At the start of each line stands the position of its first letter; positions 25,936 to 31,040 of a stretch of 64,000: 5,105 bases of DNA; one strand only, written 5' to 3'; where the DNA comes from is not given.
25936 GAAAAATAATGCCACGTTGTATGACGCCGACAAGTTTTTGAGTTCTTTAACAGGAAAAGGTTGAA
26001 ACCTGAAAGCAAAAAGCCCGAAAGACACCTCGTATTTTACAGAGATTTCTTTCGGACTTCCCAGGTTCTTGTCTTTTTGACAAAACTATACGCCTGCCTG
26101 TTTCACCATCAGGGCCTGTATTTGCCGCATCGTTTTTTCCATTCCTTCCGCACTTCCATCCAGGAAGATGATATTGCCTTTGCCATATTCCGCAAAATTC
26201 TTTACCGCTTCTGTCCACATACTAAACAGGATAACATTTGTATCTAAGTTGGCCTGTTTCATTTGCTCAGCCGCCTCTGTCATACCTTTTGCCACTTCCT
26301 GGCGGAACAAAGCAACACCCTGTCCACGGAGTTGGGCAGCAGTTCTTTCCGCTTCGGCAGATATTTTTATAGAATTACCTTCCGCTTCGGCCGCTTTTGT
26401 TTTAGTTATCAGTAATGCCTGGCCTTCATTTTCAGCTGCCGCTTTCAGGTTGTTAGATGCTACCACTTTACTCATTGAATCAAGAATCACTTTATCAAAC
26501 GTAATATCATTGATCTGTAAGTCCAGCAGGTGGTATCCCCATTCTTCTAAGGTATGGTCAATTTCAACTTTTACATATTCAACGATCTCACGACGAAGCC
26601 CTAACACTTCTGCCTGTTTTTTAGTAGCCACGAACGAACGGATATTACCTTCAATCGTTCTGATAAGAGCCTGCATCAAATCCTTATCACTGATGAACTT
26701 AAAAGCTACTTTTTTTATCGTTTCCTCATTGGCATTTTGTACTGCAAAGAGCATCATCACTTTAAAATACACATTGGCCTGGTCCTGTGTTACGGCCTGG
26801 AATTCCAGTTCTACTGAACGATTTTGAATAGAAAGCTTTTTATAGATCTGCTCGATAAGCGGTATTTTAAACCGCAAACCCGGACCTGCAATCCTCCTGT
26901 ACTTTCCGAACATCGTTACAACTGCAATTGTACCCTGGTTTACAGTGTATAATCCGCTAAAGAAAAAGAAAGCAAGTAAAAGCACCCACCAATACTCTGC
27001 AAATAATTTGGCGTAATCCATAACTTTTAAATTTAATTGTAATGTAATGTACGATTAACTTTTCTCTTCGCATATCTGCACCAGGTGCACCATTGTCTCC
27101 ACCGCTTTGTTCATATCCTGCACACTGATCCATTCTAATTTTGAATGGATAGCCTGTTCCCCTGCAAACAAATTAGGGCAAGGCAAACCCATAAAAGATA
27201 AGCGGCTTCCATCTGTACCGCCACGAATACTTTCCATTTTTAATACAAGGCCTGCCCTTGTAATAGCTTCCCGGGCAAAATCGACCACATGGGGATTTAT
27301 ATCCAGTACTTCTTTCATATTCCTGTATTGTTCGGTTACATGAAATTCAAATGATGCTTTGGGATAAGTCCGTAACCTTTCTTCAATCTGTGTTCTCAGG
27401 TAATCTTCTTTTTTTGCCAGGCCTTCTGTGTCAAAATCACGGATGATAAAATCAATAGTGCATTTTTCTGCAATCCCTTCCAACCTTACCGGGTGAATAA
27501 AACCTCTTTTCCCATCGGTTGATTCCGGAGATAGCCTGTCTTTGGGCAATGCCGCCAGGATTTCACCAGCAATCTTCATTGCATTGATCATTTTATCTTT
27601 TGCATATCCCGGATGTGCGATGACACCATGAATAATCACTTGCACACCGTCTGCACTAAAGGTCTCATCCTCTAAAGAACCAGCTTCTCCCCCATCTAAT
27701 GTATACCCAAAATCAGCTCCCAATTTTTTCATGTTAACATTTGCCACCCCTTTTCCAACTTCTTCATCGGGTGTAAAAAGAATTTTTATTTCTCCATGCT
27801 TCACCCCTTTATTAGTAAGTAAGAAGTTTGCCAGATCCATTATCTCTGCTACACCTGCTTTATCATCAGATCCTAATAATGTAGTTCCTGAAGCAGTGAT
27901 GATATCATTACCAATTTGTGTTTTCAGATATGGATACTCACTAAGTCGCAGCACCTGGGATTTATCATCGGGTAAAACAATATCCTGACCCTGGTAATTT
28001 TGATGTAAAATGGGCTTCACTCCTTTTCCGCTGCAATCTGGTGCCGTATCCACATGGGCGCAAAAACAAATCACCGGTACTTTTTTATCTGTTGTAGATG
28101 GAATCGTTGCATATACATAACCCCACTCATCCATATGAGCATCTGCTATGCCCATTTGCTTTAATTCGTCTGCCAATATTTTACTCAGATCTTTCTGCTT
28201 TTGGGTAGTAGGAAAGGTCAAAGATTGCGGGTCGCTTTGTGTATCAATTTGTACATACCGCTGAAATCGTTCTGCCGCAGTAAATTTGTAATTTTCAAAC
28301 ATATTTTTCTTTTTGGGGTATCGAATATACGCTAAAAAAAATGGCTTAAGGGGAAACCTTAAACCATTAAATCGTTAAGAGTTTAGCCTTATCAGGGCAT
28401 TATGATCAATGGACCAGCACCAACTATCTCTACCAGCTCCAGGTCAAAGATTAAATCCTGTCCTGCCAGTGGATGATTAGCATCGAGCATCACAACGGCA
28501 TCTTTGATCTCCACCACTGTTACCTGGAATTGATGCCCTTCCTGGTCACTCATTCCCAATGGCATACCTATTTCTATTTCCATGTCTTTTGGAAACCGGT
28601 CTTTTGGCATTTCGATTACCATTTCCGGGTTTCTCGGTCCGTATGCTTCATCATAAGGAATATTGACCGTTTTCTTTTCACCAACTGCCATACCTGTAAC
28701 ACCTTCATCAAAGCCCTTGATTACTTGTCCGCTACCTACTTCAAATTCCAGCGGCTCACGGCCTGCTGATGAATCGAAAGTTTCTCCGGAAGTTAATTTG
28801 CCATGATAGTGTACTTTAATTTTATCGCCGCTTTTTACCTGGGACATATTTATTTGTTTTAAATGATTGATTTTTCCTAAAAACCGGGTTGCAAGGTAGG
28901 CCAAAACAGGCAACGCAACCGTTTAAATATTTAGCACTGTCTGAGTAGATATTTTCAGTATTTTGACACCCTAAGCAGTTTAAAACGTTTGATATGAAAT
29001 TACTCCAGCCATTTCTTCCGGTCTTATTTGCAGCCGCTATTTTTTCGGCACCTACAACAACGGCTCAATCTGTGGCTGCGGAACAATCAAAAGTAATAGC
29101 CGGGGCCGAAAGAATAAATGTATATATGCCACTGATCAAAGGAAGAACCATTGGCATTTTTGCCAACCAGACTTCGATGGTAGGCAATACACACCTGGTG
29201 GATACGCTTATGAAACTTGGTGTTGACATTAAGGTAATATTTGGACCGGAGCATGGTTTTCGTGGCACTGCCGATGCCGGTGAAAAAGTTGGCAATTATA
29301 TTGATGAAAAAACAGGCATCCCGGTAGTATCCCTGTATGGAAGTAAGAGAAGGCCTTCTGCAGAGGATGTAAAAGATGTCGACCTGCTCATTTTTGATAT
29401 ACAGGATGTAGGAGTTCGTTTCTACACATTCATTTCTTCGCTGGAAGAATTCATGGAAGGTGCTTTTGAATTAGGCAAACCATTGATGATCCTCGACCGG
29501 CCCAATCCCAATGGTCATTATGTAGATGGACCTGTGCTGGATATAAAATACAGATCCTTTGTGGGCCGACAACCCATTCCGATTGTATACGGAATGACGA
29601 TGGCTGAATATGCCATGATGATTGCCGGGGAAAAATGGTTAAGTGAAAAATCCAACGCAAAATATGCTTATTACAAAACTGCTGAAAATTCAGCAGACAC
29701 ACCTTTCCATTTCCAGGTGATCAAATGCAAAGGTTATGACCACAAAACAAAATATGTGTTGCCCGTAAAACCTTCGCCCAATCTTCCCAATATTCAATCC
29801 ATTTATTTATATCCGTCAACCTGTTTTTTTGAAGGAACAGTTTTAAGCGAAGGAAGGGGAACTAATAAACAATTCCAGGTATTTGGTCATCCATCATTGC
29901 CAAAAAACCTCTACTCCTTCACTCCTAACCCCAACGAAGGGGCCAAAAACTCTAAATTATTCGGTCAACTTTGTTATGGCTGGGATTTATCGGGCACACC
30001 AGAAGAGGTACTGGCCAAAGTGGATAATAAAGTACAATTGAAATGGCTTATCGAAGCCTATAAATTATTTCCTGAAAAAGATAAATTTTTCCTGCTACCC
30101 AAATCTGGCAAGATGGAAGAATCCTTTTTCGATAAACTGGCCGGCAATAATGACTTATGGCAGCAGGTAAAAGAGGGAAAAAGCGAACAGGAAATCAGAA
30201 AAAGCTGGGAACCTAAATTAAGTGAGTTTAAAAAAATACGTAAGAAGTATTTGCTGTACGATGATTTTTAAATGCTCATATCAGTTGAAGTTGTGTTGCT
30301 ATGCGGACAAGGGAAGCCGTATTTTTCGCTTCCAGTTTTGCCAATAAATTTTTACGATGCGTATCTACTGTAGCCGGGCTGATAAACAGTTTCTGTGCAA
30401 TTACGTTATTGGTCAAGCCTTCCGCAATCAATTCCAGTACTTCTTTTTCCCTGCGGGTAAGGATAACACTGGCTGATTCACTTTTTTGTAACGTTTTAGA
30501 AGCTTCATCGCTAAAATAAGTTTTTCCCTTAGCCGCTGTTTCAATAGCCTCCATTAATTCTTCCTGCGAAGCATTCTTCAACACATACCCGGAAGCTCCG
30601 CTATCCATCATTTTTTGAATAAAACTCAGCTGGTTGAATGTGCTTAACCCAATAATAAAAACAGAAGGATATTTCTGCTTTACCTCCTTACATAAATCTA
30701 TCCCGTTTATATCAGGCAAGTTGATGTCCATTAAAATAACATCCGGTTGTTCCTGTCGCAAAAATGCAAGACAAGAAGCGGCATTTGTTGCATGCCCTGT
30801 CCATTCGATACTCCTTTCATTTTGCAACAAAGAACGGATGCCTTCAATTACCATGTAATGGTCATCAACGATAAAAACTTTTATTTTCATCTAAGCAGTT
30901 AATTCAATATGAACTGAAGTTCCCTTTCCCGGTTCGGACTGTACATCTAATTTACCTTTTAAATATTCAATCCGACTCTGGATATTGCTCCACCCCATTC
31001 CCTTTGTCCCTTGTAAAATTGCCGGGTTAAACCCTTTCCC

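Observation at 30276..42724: TPR-kinase/NarL regulator pair divergent from a six-gene operon of exported proteins with no recognisable families: candidate undescribed extracytoplasmic system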

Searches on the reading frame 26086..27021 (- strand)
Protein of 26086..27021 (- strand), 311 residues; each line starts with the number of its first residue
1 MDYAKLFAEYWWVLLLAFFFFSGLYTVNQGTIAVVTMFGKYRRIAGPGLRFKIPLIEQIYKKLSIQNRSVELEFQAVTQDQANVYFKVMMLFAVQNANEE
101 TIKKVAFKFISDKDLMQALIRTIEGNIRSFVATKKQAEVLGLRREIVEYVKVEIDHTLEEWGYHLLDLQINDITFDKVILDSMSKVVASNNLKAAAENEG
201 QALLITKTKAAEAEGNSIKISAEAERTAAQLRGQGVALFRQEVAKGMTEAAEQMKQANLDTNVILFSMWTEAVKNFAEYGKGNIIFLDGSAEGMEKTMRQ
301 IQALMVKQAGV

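Call 25: search_protein_families(library=pfam, proteins=[window:26086-27021:-], max_evalue=0.001)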
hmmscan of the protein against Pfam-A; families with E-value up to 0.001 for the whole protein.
window:26086-27021:- (311 aa): 1 family
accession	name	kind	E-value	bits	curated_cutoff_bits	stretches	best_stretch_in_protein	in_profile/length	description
PF01145.31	Band_7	-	1.4e-31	110.3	23.6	1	26-202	2-174/176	SPFH domain / Band 7 family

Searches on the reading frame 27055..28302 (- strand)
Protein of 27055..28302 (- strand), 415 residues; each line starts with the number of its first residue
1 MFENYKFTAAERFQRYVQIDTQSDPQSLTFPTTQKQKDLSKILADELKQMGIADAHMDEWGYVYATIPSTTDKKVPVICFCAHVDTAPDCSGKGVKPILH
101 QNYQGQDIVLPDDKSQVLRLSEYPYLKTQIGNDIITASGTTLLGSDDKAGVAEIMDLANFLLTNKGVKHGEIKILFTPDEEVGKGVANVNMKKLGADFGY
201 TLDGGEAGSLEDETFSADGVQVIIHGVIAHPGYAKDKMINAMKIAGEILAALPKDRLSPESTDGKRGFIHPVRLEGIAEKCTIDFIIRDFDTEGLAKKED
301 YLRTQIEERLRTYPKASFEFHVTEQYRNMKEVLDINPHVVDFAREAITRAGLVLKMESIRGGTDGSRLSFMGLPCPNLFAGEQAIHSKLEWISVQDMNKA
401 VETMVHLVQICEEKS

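Call 25: search_protein_families(library=pfam, proteins=[window:27055-28302:-], max_evalue=0.001)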
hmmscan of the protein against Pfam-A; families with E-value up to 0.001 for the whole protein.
window:27055-28302:- (415 aa): 3 families
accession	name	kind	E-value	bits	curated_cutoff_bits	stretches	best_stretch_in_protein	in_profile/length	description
PF01546.33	Peptidase_M20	-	2.4e-14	54.2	24.6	1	145-409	34-205/206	Peptidase family M20/M25/M40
PF07687.19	M20_dimer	-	4.4e-13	49.6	21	1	214-312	3-105/107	Peptidase dimerisation domain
PF05343.19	Peptidase_M42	-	8.7e-09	35.3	23.2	1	146-232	134-224/292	M42 glutamyl aminopeptidase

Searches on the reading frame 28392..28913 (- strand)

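Call 25: search_protein_families(library=pfam, proteins=[window:28392-28913:-], max_evalue=0.001)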
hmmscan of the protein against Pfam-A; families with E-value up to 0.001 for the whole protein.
window:28392-28913:- (173 aa): 1 family
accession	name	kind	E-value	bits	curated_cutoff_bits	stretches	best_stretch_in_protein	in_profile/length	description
PF00254.34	FKBP_C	-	7.4e-26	90.8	21.1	1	25-100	4-81/94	FKBP-type peptidyl-prolyl cis-trans isomerase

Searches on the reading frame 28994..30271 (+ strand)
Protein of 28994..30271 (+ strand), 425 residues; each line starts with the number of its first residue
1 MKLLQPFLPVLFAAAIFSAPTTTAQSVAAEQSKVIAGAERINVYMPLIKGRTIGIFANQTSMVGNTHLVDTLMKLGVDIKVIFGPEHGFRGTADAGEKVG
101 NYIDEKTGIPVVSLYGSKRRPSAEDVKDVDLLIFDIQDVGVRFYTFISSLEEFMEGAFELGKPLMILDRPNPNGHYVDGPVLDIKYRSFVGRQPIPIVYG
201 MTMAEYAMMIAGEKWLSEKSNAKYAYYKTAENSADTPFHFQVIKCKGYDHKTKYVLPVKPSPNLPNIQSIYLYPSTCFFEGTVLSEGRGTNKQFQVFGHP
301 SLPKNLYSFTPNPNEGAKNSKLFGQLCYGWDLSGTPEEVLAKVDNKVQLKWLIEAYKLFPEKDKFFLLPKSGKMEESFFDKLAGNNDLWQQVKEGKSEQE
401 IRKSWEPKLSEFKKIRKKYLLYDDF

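Call 25: search_protein_families(library=pfam, proteins=[window:28994-30271:+], max_evalue=0.001)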
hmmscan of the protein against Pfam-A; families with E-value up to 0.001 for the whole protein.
window:28994-30271:+ (425 aa): 2 families
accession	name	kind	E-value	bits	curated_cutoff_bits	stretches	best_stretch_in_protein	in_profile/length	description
PF07075.17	NamZ_N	-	3.4e-73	245.8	26.9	1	53-267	1-202/203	Exo-beta-N-acetylmuramidase NamZ, N-terminal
PF20732.2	NamZ_C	-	5.1e-34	118.7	25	1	271-422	1-152/152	Exo-beta-N-acetylmuramidase NamZ, C-terminal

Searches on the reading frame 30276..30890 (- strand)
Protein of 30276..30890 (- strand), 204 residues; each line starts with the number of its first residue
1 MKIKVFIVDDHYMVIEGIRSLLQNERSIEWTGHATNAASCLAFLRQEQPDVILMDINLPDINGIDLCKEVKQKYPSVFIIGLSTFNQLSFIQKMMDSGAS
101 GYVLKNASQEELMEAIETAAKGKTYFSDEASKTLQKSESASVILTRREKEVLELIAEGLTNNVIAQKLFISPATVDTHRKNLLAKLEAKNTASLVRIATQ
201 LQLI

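Call 4: search_protein_families(library=pfam, proteins=[window:30276-30890:-], max_evalue=1)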
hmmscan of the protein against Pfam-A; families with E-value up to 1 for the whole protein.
window:30276-30890:- (204 aa): 10 families
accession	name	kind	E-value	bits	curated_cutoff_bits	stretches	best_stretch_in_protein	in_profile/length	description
PF00072.30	Response_reg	-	6.5e-28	97.6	30.2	1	5-117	1-111/111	Response regulator receiver domain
PF00196.25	GerE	-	4e-21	74.8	23.5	1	143-198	2-57/57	Bacterial regulatory proteins, luxR family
PF08281.18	Sigma70_r4_2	-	0.00045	20.2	25.7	1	144-186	11-54/54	Sigma-70, region 4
PF13412.12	HTH_24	-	0.0018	18.2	21.9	1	146-183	3-42/48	Winged helix-turn-helix DNA-binding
PF13384.12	HTH_23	-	0.0019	18.4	24.6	1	148-180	7-39/50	Homeodomain-like domain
PF11985.13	Phage_Mu_Gp27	-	0.011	16.5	28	1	98-184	78-171/173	Bacteriophage Mu, Gp27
PF13551.12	HTH_29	-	0.059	13.9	28.1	1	149-180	2-34/64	Winged helix-turn helix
PF10551.15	MULE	-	0.076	13.9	27.6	0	4-57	19-73/99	MULE transposase domain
PF10654.15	DUF2481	-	0.14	12.7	27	1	112-178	39-100/126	Protein of unknown function (DUF2481)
PF02310.24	B12-binding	-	0.21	11.9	32.1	1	31-96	11-73/121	B12 binding domain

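Call 5: search_protein_families(library=ncbifam, proteins=[window:30276-30890:-], max_evalue=1)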
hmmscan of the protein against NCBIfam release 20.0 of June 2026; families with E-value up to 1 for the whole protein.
window:30276-30890:- (204 aa): 131 families (the best 25 are shown)
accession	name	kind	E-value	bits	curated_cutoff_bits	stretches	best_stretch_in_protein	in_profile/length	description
NF052445.1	RespRegMctR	equivalog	2.8e-58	196.7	300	1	2-202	1-203/205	two-component system response regulator MctR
NF011896.0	PRK15369.1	equivalog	3.4e-50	170.6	242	1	1-203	2-209/211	two component system response regulator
NF047785.1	respo_reg_MadR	equivalog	1.4e-43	148.6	300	1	3-204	1-209/209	MadR family response regulator transcription factor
NF007935.0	PRK10651.1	equivalog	2.2e-38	131.6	250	1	3-190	7-202/216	two-component system response regulator NarL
NF007018.1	PRK09483.1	equivalog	1.4e-36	126.2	280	1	3-203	2-208/217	UvrY/SirA/GacA family response regulator transcription factor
NF007708.0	PRK10403.1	equivalog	1.8e-36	125.6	343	1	3-190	7-200/215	nitrate/nitrite response regulator protein NarP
NF006900.1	PRK09390.1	equivalog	4.5e-31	108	255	1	3-199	5-198/203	response regulator FixJ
NF007419.0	PRK09958.1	equivalog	6.7e-31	107.5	251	1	5-200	3-200/204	acid-sensing system DNA-binding response regulator EvgA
NF007685.0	PRK10360.1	equivalog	1.3e-29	103.4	258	1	3-196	2-190/196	response regulator transcription factor UhpA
NF007403.0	PRK09935.1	equivalog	1.8e-27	96.3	271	1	4-204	5-210/210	fimbria biosynthesis transcriptional regulator FimZ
NF008098.0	PRK10840.1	equivalog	3.8e-24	85.4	235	1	2-196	3-203/216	response regulator transcription factor RcsB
NF040749.1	tetrathio_RR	equivalog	2e-21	76.6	290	1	5-198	2-188/191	tetrathionate respiration response regulator TtrR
NF041830.1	RR_TF_ErdR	exception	6.3e-18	65.3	390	1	5-195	4-202/213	response regulator transcription factor ErdR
TIGR02875.1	spore_0_A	equivalog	1.2e-17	64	200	1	2-142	2-137/262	sporulation transcription factor Spo0A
NF001965.0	PRK00742.1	subfamily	3e-17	62.8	293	1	1-124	2-135/357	chemotaxis-specific protein-glutamate methyltransferase CheB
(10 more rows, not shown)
